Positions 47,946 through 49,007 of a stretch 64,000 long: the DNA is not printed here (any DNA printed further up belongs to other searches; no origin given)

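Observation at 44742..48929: Orphan ParA-like ATPase coupled to a basic-tailed ComFB-domain protein next to cheW-mcp-cheW: candidate chemoreceptor-array positioning system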

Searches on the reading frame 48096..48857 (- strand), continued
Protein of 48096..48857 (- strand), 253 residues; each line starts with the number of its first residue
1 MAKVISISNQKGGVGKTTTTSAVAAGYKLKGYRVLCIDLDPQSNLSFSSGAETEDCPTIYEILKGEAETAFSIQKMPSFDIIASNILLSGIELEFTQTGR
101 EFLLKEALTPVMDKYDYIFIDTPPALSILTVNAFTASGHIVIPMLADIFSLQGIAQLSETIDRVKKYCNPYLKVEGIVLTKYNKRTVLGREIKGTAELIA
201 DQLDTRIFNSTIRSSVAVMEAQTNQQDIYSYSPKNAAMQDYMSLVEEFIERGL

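Call 88: find_encoding_contigs(protein=P0415, flank=10000, max_places=1)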
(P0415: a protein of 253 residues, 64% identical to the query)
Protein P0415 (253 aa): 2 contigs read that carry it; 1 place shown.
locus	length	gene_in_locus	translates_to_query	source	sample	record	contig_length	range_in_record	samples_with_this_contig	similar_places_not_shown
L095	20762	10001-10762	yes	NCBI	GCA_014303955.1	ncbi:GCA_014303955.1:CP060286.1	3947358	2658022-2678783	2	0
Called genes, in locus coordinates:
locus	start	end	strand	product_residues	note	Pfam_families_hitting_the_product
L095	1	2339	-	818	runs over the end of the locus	PF07992:Pyr_redox_2, PF13738:Pyr_redox_3 (weak), PF00070:Pyr_redox, PF02852:Pyr_redox_dim, PF00581:Rhodanese, PF01206:TusA, PF13686:DrsE_2, PF02635:DsrE, +2 more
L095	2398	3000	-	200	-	PF00578:AhpC-TSA, PF08534:Redoxin, PF13098:Thioredoxin_2, PF00085:Thioredoxin, PF13905:Thioredoxin_8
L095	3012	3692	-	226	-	PF02683:DsbD_TM, PF13386:DsbD_2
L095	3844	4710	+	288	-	PF00890:FAD_binding_2 (faint), PF01134:GIDA (faint), PF07992:Pyr_redox_2, PF13738:Pyr_redox_3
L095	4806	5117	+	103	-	PF00085:Thioredoxin, PF08534:Redoxin (weak), PF14595:Thioredoxin_9 (weak), PF13098:Thioredoxin_2 (weak), PF13728:TraF (weak), PF13905:Thioredoxin_8 (faint)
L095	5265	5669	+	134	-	-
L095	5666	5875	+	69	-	PF13560:HTH_31, PF12844:HTH_19 (weak), PF13443:HTH_26 (weak), PF01381:HTH_3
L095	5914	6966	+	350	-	PF00730:HhH-GPD, PF00633:HHH (weak), PF14815:NUDIX_4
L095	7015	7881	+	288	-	PF00892:EamA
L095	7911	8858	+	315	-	PF00056:Ldh_1_N, PF02866:Ldh_1_C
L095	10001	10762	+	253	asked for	PF00142:Fer4_NifH (faint), PF01656:CbiA, PF02374:ArsA_ATPase, PF06564:CBP_BcsQ, PF09140:MipZ, PF10609:ParA, PF13614:AAA_31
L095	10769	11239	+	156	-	PF10719:ComFB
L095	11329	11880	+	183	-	PF04260:DUF436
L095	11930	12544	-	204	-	PF04140:ICMT, PF04191:PEMT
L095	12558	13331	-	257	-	-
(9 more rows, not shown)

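Call 90: search_protein_families(library=padloc, proteins=[window:48096-48857:-], max_evalue=0.001)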
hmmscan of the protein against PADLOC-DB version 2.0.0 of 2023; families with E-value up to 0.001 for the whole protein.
window:48096-48857:- (253 aa): 1 family
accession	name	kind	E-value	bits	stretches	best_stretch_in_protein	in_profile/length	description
PDLC04559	PDC-M28B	-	3e-05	21.3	1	9-40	135-166/438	-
